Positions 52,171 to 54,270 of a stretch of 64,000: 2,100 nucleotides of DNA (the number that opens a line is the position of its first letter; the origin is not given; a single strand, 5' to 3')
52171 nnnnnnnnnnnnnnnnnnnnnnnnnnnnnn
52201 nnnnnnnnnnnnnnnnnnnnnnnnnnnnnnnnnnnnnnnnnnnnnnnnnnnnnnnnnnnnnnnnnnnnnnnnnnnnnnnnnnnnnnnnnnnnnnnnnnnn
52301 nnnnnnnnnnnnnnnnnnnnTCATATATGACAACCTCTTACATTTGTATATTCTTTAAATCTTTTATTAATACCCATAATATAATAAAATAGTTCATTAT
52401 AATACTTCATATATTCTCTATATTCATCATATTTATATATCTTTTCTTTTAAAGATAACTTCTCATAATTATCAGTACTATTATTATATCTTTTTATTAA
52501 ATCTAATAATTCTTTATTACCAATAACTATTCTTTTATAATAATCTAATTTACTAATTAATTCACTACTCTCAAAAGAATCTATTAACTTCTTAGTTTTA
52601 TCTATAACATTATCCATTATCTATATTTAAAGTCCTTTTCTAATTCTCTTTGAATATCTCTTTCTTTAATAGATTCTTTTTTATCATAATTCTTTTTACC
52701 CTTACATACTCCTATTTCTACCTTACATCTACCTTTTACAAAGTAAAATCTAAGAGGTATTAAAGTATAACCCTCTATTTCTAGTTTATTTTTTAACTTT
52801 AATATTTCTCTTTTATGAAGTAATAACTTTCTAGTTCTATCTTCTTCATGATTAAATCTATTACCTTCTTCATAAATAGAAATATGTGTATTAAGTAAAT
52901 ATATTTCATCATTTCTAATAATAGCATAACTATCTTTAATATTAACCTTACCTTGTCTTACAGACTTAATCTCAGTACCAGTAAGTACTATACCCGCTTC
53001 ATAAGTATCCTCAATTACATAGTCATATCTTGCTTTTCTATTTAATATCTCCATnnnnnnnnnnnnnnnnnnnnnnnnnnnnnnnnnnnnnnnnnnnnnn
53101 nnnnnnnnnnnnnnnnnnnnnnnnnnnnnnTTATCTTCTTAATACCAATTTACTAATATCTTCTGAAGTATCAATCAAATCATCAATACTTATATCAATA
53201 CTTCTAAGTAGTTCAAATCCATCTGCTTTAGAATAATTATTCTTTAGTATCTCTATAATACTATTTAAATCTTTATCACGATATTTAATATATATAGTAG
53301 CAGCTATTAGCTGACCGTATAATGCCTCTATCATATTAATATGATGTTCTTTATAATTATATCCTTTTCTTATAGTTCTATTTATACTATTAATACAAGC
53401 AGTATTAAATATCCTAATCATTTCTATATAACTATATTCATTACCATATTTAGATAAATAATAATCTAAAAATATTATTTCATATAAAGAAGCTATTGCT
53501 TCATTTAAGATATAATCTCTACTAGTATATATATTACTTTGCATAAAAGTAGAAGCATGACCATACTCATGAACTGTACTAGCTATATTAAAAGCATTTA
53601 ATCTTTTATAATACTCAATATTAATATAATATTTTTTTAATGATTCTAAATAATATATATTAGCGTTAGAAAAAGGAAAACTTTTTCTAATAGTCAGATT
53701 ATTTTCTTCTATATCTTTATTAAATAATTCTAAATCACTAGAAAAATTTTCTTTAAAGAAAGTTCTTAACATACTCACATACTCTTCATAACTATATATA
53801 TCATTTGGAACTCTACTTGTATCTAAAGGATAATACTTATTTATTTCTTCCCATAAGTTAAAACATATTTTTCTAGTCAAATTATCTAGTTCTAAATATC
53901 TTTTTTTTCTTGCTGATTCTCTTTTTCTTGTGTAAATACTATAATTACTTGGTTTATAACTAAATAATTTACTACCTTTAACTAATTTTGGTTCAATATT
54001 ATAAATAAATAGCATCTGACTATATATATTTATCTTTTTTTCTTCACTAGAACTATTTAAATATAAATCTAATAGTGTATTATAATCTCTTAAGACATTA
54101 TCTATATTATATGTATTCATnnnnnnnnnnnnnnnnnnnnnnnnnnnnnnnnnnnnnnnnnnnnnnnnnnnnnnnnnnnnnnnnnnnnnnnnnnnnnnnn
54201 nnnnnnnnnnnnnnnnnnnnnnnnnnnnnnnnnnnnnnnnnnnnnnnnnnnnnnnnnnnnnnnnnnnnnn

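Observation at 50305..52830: About 1-kb segmental duplication of ylbF-like/rsmD/smpB-3' with gene fusion, pseudogene remnant and an inserted ORF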

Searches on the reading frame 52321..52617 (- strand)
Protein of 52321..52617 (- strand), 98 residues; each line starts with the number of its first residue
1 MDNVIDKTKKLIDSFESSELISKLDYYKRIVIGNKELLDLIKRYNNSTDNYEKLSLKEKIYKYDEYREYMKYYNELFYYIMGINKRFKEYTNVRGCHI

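Call 5: search_protein_families(library=pfam, proteins=[window:52321-52617:-], max_evalue=0.01)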
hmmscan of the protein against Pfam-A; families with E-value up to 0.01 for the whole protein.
window:52321-52617:- (98 aa): 1 family
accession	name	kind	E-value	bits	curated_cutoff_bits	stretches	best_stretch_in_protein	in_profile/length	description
PF06133.16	Com_YlbF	-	0.0055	17.6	23.9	0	4-76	1-73/105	Control of competence regulator ComK, YlbF/YmcA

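Call 21: search_protein_families(library=phrogs, proteins=[window:52321-52617:-], max_evalue=0.1)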
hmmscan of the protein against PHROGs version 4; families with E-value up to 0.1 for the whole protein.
window:52321-52617:- (98 aa): 1 family
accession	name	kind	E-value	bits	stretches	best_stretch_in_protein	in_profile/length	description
phrog_35550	-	unknown function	0.044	14.8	1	7-30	8-31/50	-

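Call 42: search_protein_families(library=padloc, proteins=[window:52321-52617:-], max_evalue=1)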
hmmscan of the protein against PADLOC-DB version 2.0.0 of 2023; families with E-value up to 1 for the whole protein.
window:52321-52617:- (98 aa): 0 families

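Call 43: search_protein_families(library=ncbifam, proteins=[window:52321-52617:-], max_evalue=0.1)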
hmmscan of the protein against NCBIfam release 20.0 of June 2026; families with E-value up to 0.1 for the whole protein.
window:52321-52617:- (98 aa): 0 families

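Call 46: search_solved_structures(query=A1, max_evalue=1, show_alignments=2)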
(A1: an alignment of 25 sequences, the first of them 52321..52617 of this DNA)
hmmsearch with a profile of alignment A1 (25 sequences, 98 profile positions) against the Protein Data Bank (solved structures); distinct sequences matched with E-value up to 1: 3.
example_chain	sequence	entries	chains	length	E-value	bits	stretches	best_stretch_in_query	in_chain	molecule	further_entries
5mfb_A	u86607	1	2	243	0.023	18.2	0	7-36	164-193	YIII(Dq)4CqI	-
4d4e_A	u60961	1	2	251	0.026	18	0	7-36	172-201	ARMADILLO REPEAT PROTEIN ARM00016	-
6q0s_F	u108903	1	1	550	0.65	13.5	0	30-82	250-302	Fusion glycoprotein F0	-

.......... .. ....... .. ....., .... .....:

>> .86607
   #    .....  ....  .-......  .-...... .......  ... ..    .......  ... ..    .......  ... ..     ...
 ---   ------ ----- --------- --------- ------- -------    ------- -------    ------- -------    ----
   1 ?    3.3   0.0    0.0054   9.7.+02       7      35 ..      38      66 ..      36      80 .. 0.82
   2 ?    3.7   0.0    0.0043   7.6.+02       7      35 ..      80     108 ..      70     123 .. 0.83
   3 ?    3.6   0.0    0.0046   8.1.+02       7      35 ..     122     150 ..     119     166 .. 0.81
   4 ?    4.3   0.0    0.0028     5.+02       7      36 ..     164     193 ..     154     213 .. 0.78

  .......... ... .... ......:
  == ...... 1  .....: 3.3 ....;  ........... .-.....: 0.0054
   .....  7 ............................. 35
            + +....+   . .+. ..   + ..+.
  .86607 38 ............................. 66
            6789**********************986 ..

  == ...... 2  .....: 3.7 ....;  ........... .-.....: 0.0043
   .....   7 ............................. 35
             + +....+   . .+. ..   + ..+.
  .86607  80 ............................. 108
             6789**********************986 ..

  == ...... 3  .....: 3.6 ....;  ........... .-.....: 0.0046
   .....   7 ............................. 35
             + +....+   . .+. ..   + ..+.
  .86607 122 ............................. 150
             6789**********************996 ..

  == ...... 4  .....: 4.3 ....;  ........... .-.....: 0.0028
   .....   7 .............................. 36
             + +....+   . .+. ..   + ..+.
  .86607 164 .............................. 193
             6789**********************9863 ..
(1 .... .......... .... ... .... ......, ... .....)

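Call 47: search_protein_families(library=pfam, alignment_id=A1, max_evalue=0.1)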
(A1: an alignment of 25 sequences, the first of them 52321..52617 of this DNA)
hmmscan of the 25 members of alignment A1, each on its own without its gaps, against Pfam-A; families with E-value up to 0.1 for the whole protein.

A. member 1, window:52321-52617:- (98 aa): 2 families
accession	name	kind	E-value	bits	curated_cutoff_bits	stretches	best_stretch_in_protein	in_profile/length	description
PF06133.16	Com_YlbF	-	0.0055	17.6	23.9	1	4-76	1-73/105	Control of competence regulator ComK, YlbF/YmcA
PF10597.14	U5_2-snRNA_bdg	-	0.082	13.4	33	1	18-60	56-98/134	U5-snRNA binding site 2 of PrP8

B. families by the number of members that match (of 25 scanned): 9 families
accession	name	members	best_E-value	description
PF06133.16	Com_YlbF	24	1.3e-05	Control of competence regulator ComK, YlbF/YmcA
PF06648.16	AcMNPV_Ac75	6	0.0055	Autographa californica nuclear polyhedrosis virus (AcMNPV), Ac75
PF10597.14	U5_2-snRNA_bdg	4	0.0095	U5-snRNA binding site 2 of PrP8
PF08349.16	DUF1722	3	0.0061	Protein of unknown function (DUF1722)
PF09385.16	HisK_N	1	0.012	Histidine kinase N terminal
PF03285.20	Paralemmin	1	0.058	Paralemmin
PF02421.24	FeoB_N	1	0.071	Ferrous iron transport protein B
PF20935.2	DUF6847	1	0.088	Family of unknown function (DUF6847)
PF09674.15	DUF2400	1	0.094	Protein of unknown function (DUF2400)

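Call 52: predict_structure(alignment_id=A1)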
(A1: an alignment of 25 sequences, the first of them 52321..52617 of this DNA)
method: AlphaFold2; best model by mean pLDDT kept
length: 98 residues; sequences in the alignment: 25
mean_pLDDT: 90.4   pTM: 0.74
mean pLDDT of the five models: 90.4, 90.1, 87.5, 87.2, 87.0
residues with pLDDT >= 90: 70; 70-90: 20; 50-70: 5; < 50: 3
segments of 3 or more residues with pLDDT < 50: none
pLDDT, mean of each block of 10 residues (from residue 1): 84 91 97 98 97 97 98 95 86 56
secondary structure, 60 per line:
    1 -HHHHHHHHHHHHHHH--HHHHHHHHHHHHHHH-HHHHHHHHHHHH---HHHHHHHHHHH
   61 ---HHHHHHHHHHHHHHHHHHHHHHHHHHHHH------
elements in order: H2-16 H19-33 H35-46 H50-60 H64-92

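Call 56: fold_search(model_id=the predicted structure, library=pdb)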
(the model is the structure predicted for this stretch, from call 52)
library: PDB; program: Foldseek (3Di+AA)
matches with E <= 10: 106; with E <= 0.001: 0
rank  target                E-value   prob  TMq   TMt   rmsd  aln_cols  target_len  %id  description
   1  2iaz_B                1.9e-01  0.99  0.67  0.59   4.4       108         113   14  Crystal structure of a Conserved Protein of Unknown Function SP1372 from Streptococcus pneumoniae (released 2006-10-10)
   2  2iaz_A                2.4e-01  1.00  0.73  0.67   3.9       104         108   14  Crystal structure of a Conserved Protein of Unknown Function SP1372 from Streptococcus pneumoniae (released 2006-10-10)
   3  6prk_B                3.0e-01  0.97  0.60  0.52   5.2       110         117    9  X-ray Crystal Structure of Bacillus subtilis RicA in complex with RicF (released 2019-10-02)
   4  2oeq_C                3.4e-01  0.95  0.64  0.55   5.4       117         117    8  Protein of Unknown Function (DUF964) from Bacillus stearothermophilus (released 2007-01-30)
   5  2oee_B                4.1e-01  0.99  0.69  0.72   3.5        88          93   11  yheA from Bacillus subtilis (released 2007-01-30)
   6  6prh                  5.6e-01  0.75  0.51  0.42   6.7       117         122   14  X-ray Crystal Structure of Bacillus subtilis RicA (released 2019-10-02)
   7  2pih_A                6.4e-01  0.87  0.58  0.49   5.9       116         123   12  Crystal structure of Protein ymcA from Bacillus subtilis, NorthEast Structural Genomics target SR375 (released 2007-05-01)
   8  2oeq_D                9.9e-01  0.93  0.71  0.61   3.2       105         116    8  Protein of Unknown Function (DUF964) from Bacillus stearothermophilus (released 2007-01-30)
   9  2oeq_A                9.9e-01  0.85  0.62  0.56   3.7       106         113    9  Protein of Unknown Function (DUF964) from Bacillus stearothermophilus (released 2007-01-30)
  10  4afl_F                1.1e+00  0.51  0.42  0.44   7.5        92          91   18  The crystal structure of the ING4 dimerization domain reveals the functional organization of the ING family of chromat (released 2012-02-22)
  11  7vzr_A                1.3e+00  0.54  0.35  0.06   7.1        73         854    8  Structure of the Acidobacteria homodimeric reaction center bound with cytochrome c (the smaller form) (released 2022-12-28)
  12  2oeq_B                1.4e+00  0.69  0.60  0.53   4.8       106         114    9  Protein of Unknown Function (DUF964) from Bacillus stearothermophilus (released 2007-01-30)
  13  9mn2_A                2.2e+00  0.14  0.29  0.21  13.2       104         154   14  Crystal Structure of the B6C Region of the Group B Streptococcus Beta Antigen C Protein (released 2025-08-27)
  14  6prk_A                2.5e+00  0.51  0.62  0.55   4.6       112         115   11  X-ray Crystal Structure of Bacillus subtilis RicA in complex with RicF (released 2019-10-02)
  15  4a5x_A                2.5e+00  0.28  0.29  0.38   9.4        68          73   19  Structures of MITD1 (released 2012-11-14)
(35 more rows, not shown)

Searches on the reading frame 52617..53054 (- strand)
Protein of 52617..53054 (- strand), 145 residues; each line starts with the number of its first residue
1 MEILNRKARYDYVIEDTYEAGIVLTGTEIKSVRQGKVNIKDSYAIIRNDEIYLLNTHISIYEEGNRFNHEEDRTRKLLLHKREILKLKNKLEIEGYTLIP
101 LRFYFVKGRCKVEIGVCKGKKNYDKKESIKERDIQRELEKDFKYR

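Call 5: search_protein_families(library=pfam, proteins=[window:52617-53054:-], max_evalue=0.01)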
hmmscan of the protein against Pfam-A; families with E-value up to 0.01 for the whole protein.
window:52617-53054:- (145 aa): 1 family
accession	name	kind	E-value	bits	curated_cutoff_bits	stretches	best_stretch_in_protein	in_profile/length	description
PF01668.23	SmpB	-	3.5e-60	202.5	27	1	4-143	3-142/143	SmpB protein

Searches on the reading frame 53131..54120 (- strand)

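Call 5: search_protein_families(library=pfam, proteins=[window:53131-54120:-], max_evalue=0.01)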
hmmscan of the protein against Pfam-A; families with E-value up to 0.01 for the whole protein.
window:53131-54120:- (329 aa): 0 families

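Call 21: search_protein_families(library=phrogs, proteins=[window:53131-54120:-], max_evalue=0.1)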
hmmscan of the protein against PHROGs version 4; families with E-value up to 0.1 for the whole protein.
window:53131-54120:- (329 aa): 0 families

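Call 42: search_protein_families(library=padloc, proteins=[window:53131-54120:-], max_evalue=1)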
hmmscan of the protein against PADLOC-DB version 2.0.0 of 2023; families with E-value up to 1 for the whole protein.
window:53131-54120:- (329 aa): 0 families

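Call 43: search_protein_families(library=ncbifam, proteins=[window:53131-54120:-], max_evalue=0.1)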
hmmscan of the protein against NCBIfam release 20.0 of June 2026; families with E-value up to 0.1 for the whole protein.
window:53131-54120:- (329 aa): 0 families

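Call 44: search_protein_families(library=pfam, proteins=[window:53131-54120:-], max_evalue=10)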
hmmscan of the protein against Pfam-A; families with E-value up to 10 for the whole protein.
window:53131-54120:- (329 aa): 2 families
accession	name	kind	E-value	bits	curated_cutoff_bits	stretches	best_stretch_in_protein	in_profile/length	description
PF25792.1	BREX_BrxC_helical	-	0.046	14.5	27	1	283-325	56-98/123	BREX ATP-binding protein BrxC alpha helical domain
PF08741.15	YwhD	-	0.11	12.6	25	1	240-274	94-129/162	YwhD family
